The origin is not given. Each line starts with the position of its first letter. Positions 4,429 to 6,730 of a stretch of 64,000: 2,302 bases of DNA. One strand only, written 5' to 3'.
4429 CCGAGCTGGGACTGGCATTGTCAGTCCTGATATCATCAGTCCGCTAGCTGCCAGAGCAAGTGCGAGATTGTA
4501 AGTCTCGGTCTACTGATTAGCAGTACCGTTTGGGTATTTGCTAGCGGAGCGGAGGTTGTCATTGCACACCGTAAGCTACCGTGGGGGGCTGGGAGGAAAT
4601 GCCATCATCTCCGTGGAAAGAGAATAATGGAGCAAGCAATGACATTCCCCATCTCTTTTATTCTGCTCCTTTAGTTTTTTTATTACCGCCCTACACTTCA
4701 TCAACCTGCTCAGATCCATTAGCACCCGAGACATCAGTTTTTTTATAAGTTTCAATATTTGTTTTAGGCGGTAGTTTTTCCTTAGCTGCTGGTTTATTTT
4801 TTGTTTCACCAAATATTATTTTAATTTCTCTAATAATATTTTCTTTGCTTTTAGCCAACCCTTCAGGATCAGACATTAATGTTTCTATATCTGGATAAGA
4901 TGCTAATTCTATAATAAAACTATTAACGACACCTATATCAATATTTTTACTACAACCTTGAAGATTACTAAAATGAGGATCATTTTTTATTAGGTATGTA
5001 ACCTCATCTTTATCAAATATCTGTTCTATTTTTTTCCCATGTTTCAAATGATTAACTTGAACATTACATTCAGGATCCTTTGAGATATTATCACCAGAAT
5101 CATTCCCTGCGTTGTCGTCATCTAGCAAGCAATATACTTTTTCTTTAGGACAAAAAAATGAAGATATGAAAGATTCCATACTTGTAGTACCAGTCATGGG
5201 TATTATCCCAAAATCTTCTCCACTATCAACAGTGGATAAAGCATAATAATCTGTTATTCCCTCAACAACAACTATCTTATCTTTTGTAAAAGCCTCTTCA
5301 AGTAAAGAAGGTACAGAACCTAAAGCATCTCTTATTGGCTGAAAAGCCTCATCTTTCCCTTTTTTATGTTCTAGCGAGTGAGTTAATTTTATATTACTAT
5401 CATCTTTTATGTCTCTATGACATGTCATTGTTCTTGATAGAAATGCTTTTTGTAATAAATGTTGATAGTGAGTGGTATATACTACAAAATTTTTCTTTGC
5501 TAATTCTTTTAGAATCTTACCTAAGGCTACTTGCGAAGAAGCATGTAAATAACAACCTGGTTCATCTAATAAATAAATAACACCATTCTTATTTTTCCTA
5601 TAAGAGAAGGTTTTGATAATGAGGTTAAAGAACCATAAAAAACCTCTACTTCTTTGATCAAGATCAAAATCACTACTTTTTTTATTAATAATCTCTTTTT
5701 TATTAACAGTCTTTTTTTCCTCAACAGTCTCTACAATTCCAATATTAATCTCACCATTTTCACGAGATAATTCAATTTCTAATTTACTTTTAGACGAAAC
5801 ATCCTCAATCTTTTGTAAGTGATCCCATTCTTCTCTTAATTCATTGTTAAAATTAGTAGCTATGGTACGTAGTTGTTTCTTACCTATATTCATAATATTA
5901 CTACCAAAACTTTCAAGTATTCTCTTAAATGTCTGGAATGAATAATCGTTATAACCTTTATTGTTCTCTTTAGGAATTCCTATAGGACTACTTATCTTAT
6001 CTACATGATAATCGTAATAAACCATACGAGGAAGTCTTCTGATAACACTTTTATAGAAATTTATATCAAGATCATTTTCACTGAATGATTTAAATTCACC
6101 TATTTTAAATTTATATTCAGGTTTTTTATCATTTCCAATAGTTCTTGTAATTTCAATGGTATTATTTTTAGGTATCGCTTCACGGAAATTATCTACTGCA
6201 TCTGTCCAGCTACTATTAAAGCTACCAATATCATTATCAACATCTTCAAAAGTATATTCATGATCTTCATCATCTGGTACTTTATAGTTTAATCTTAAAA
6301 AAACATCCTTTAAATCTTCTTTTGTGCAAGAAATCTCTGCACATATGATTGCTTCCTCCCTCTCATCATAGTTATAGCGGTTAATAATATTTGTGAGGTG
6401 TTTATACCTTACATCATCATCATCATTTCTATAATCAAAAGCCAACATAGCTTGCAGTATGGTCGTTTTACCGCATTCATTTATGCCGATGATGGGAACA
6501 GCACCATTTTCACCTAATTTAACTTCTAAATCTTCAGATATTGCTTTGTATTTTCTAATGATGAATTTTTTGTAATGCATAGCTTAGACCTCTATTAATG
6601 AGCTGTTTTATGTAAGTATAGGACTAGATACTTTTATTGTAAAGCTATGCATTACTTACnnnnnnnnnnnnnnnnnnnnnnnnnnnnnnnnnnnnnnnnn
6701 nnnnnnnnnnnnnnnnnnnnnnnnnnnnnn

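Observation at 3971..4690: Promoter-driven ~680-nt ORF-free, helix-rich RNA candidate between a helicase and an OLD nuclease; no family recognised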

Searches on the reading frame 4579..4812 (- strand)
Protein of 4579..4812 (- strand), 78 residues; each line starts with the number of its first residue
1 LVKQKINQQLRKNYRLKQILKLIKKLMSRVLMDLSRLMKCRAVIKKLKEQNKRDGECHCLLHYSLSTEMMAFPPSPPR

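Call 51: search_protein_families(library=pfam, proteins=[window:4579-4812:-], max_evalue=1)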
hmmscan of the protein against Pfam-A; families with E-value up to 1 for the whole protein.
seq(78 aa): 2 families
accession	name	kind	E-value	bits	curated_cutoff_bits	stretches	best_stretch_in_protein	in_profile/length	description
PF07923.18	N1221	-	0.074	12.6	27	1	7-52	200-249/289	N1221-like protein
PF01407.22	Gemini_AL3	-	0.19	12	24.1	1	6-49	43-86/119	Geminivirus AL3 protein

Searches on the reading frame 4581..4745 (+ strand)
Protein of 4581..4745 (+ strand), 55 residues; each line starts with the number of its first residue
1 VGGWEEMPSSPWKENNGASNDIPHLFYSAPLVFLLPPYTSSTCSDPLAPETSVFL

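Call 51: search_protein_families(library=pfam, proteins=[window:4581-4745:+], max_evalue=1)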
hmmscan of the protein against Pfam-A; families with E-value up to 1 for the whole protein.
seq(55 aa): 2 families
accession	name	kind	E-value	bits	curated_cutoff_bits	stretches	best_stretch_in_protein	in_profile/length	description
PF11928.13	DUF3446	-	0.0097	16.5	25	1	17-54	62-92/105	Early growth response N-terminal domain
PF15822.10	MISS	-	0.031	14.6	27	1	2-50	139-187/238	MAPK-interacting and spindle-stabilising protein-like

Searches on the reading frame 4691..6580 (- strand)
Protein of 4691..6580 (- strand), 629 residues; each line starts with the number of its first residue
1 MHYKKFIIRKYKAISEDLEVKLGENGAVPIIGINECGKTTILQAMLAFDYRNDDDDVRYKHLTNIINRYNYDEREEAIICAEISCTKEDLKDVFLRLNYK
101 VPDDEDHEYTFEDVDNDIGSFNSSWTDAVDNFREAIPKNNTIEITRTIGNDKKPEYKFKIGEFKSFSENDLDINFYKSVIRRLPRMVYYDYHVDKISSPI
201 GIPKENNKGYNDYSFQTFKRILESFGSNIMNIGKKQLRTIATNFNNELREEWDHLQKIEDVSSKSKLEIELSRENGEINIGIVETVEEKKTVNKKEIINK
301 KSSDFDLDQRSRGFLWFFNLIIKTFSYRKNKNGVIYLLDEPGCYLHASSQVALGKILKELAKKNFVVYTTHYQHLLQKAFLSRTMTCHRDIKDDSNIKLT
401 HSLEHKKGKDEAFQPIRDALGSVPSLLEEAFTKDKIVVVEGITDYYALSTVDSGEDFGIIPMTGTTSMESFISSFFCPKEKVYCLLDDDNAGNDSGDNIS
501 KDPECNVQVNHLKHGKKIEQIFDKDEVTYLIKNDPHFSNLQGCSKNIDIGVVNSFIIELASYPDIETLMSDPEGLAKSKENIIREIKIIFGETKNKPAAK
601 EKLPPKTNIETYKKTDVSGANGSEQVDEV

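Call 8: search_protein_families(library=pfam, proteins=[window:4691-6580:-])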
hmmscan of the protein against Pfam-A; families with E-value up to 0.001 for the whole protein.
window:4691-6580:- (629 aa): 3 families
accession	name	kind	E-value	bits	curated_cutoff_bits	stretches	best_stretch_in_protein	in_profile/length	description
PF13175.12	AAA_15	-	1.7e-17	64.5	32.1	1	1-375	1-373/374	AAA ATPase domain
PF02463.25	SMC_N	-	7.4e-08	32.5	40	0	4-88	3-86/220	RecF/RecN/SMC N terminal domain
PF13304.12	AAA_21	-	9.6e-07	29.6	27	1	30-371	4-298/304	AAA domain, putative AbiEii toxin, Type IV TA system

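Call 22: search_protein_families(library=padloc, proteins=[window:4691-6580:-], max_evalue=0.001)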
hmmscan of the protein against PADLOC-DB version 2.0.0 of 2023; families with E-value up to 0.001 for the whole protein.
window:4691-6580:- (629 aa): 23 families
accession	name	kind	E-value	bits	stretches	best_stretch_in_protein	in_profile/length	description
PDLC02979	AriA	-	4.9e-21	73.9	1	1-375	1-372/373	-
PDLC02358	Old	-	4.7e-15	53.4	2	330-451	282-402/578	Old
PDLC03878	NsnB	-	1.4e-10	39.5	1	30-411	26-311/345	-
PDLC04135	mad3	-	3.7e-10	37.9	1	4-385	3-335/374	mads_3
PDLC02914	ATPase-Toprim_I-B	-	1.3e-09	35.7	0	17-86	17-46/443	-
PDLC00289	PtuA1|PtuA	-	1.1e-08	32.6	1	1-409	1-325/404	AAA ATPase domain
PDLC04164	AriA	-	4.6e-08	30.9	1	293-376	152-236/253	-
PDLC00290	PtuA1|PtuA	-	8.4e-08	30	1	293-371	229-308/414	AAA ATPase domain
PDLC02980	AriA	-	4e-07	28.3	1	30-375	4-302/304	-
PDLC00305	PtuA1|PtuA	-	5.7e-07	27.2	1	329-392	242-304/392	AAA ATPase domain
PDLC00092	GajA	-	9.4e-07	25.7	0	329-389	308-366/604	AAA ATPase domain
PDLC00081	GajA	-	3.4e-06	24.1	1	215-450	164-389/574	AAA ATPase domain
PDLC00102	GajA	-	4.7e-06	23.3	1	1-51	1-50/532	AAA ATPase domain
PDLC00279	PtuA1|PtuA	-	7.4e-06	23.3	0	333-381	269-316/416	AAA ATPase domain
PDLC00276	PtuA1|PtuA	-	8.6e-06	23.3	1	294-372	55-135/239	AAA ATPase domain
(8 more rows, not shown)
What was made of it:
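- The OLD protein matches generic AriA and Old models better (call 22).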

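Call 27: find_homologous_proteins(query=window:4691-6580:-, max_evalue=0.00001)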
Query window:4691-6580:- (629 aa): 139 proteins with E <= 0.00001 among 8000 candidates; the best 120 are listed.
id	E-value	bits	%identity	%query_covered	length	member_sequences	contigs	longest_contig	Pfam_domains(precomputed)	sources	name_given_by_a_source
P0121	0.0e+0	1420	100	100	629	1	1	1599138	PF13175.13,PF02463.26,PF13304.13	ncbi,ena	-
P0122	4.2e-53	199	32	78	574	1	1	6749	PF13175.13,PF02463.26,PF13304.13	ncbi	-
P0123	3.7e-51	192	32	87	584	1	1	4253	PF13175.13,PF13304.13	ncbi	-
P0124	4.9e-51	192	28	84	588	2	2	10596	PF13175.13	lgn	-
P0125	9.6e-51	191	31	78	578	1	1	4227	PF13175.13,PF13476.13,PF02463.26,PF13304.13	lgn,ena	-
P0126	3.4e-50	189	33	80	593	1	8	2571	PF13175.13,PF02463.26,PF13304.13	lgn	-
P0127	2.3e-49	186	34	78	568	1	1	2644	PF20469.5,PF13175.13,PF13476.13,PF02463.26,PF13304.13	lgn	-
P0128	2.6e-49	186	31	80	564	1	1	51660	PF20469.5,PF13175.13,PF02463.26,PF13304.13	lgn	-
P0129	7.6e-49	185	31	79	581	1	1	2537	PF13175.13,PF13304.13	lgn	-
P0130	7.7e-49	185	32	86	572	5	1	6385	PF13175.13,PF02463.26,PF13304.13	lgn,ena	-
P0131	1.7e-48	184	32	79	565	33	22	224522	PF13175.13,PF02463.26,PF13304.13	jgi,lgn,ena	jgi:hypothetical protein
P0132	2.3e-48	183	33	80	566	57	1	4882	PF13175.13,PF13304.13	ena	-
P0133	2.5e-48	183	31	78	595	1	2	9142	PF13175.13,PF02463.26,PF13304.13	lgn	-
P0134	3.6e-48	182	29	85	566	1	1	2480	PF13175.13,PF13304.13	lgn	-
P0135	1.3e-47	181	32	78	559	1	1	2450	PF13175.13,PF13304.13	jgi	jgi:predicted ATP-dependent endonuclease of OLD family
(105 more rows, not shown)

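Call 33: find_encoding_contigs(protein=P0122, flank=4000, max_places=3)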
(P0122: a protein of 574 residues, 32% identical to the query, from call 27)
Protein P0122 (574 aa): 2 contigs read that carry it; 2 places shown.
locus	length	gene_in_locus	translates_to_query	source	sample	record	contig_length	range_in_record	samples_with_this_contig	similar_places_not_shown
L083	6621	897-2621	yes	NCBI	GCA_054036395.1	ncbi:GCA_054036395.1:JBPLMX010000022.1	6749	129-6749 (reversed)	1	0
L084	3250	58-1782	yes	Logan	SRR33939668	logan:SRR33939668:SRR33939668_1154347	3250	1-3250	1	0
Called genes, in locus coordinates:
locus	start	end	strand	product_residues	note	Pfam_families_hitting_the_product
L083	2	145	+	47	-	?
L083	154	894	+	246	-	-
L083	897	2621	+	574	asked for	PF02463:SMC_N (faint), PF13175:AAA_15, PF13304:AAA_21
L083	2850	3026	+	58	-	PF04014:MazE_antitoxin (weak)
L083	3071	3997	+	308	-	PF13529:Peptidase_C39_2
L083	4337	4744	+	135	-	PF00886:Ribosomal_S16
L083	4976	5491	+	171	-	PF00466:Ribosomal_L10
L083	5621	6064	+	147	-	PF16320:Ribosomal_L12_N, PF00542:Ribosomal_L12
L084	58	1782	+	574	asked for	PF02463:SMC_N (faint), PF13175:AAA_15, PF13304:AAA_21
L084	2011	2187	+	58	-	PF04014:MazE_antitoxin (weak)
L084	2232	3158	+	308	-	PF13529:Peptidase_C39_2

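Call 34: find_encoding_contigs(protein=P0128, flank=4000, max_places=3)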
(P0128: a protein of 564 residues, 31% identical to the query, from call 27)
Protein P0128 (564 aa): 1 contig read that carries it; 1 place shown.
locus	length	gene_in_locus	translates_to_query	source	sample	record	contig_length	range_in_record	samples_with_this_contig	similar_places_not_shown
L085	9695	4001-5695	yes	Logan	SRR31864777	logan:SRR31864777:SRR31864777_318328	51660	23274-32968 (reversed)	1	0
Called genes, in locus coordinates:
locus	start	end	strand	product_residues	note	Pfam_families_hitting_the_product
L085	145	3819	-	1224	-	PF00133:tRNA-synt_1, PF09334:tRNA-synt_1g, PF04480:DUF559, PF18741:MTES_1575 (weak), PF13603:tRNA-synt_1_2, PF00133:tRNA-synt_1 (weak), PF08264:Anticodon_1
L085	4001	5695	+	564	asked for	PF02463:SMC_N, PF13175:AAA_15, PF13304:AAA_21, PF20469:OLD-like_TOPRIM (weak)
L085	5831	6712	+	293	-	PF18075:FtsX_ECD, PF02687:FtsX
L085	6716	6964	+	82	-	PF11297:DUF3098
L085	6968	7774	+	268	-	PF02673:BacA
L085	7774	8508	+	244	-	PF01509:TruB_N, PF16198:TruB_C_2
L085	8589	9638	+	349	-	PF02547:Queuosine_synth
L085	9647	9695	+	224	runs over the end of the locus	PF01128:IspD, PF12804:NTP_transf_3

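Call 35: find_encoding_contigs(protein=P0131, flank=4000, max_places=4)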
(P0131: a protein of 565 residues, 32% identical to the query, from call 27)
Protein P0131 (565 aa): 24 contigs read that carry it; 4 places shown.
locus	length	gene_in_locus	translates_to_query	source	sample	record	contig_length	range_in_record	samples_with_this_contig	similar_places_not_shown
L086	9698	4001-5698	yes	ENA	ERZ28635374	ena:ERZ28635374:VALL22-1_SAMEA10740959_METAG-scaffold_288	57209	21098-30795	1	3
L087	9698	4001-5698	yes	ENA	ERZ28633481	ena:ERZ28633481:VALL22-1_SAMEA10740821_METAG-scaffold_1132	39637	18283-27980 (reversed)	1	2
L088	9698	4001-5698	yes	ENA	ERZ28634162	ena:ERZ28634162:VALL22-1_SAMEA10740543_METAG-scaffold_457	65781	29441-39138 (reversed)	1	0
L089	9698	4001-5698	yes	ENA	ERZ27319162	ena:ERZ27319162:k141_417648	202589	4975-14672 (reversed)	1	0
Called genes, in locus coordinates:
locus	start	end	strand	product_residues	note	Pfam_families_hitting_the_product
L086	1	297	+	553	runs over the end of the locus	PF00300:His_Phos_1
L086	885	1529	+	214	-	PF20582:UPF0758_N, PF04002:RadC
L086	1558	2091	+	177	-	-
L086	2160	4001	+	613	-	PF01555:N6_N4_Mtase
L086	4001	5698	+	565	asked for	PF02463:SMC_N (faint), PF13175:AAA_15, PF13304:AAA_21 (weak)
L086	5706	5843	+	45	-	-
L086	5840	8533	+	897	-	PF04851:ResIII, PF00270:DEAD (weak), PF19778:RE_endonuc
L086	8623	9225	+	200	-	-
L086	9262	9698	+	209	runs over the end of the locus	PF22507:DUF6994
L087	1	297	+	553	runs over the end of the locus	PF00300:His_Phos_1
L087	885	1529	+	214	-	PF20582:UPF0758_N, PF04002:RadC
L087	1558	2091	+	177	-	-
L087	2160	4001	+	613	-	PF01555:N6_N4_Mtase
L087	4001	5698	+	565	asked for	PF02463:SMC_N (faint), PF13175:AAA_15, PF13304:AAA_21 (weak)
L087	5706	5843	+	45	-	-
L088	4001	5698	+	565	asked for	PF02463:SMC_N (faint), PF13175:AAA_15, PF13304:AAA_21 (weak)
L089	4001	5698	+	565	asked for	PF02463:SMC_N (faint), PF13175:AAA_15, PF13304:AAA_21 (weak)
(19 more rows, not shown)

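Call 71: find_encoding_contigs(protein=P0121, flank=10000, max_places=10)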
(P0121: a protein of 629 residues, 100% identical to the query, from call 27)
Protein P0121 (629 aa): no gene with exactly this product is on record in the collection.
